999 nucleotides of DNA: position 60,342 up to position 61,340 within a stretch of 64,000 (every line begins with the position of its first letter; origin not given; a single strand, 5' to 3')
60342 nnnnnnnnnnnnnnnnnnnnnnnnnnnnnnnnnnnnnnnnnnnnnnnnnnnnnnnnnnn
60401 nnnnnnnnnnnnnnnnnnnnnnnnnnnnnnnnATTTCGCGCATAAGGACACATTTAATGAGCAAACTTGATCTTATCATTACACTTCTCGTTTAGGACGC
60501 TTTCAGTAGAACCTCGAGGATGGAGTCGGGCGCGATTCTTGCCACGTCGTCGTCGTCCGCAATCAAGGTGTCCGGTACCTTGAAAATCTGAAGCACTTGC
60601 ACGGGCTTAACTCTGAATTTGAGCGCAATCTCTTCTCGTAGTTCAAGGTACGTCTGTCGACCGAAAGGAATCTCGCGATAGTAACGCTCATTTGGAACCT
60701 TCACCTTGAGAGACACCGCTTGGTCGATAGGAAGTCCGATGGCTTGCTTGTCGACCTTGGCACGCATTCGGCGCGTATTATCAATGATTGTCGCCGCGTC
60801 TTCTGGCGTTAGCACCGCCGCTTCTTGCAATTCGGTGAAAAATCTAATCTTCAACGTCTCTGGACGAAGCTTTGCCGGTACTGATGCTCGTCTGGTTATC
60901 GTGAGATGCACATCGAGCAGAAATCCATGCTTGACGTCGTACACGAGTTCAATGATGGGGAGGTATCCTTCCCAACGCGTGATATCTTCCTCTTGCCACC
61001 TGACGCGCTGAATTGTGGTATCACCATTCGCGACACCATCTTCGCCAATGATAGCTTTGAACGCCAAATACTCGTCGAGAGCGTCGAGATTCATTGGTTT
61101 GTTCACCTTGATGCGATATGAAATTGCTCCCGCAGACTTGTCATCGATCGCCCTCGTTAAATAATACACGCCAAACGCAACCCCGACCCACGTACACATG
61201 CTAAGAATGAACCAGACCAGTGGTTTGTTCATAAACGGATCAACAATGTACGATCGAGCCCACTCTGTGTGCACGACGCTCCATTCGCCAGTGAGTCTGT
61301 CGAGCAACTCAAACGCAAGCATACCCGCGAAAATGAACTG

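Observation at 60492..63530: Unknown ~1,000-aa protein with CorA-like two-TM topology, no GMN motif, and a ubiquitin-like C-terminal module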

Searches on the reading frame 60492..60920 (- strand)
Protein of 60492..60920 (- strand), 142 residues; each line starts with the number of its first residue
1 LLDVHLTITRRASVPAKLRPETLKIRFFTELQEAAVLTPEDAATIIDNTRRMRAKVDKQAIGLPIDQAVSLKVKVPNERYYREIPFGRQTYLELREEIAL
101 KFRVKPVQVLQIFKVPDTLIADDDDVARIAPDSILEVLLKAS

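Call 93: search_protein_families(library=pfam, proteins=[window:60492-60920:-], max_evalue=1)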
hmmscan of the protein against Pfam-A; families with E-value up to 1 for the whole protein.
window:60492-60920:- (142 aa): 1 family
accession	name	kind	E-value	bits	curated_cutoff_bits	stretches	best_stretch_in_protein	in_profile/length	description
PF00970.30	FAD_binding_6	-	0.048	14.4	21.1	1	43-83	8-50/99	Oxidoreductase FAD-binding domain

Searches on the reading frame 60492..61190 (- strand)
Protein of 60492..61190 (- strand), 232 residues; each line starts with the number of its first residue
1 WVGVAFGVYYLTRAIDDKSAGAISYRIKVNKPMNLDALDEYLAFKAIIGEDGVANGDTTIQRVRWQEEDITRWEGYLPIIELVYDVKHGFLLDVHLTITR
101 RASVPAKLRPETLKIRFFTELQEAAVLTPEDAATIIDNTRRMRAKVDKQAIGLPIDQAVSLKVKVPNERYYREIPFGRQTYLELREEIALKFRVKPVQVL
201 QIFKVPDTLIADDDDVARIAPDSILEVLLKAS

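Call 93: search_protein_families(library=pfam, proteins=[window:60492-61190:-], max_evalue=1)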
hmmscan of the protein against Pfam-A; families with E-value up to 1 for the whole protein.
window:60492-61190:- (232 aa): 1 family
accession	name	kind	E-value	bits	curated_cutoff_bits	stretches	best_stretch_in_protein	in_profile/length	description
PF00970.30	FAD_binding_6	-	0.092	13.5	21.1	1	133-173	8-50/99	Oxidoreductase FAD-binding domain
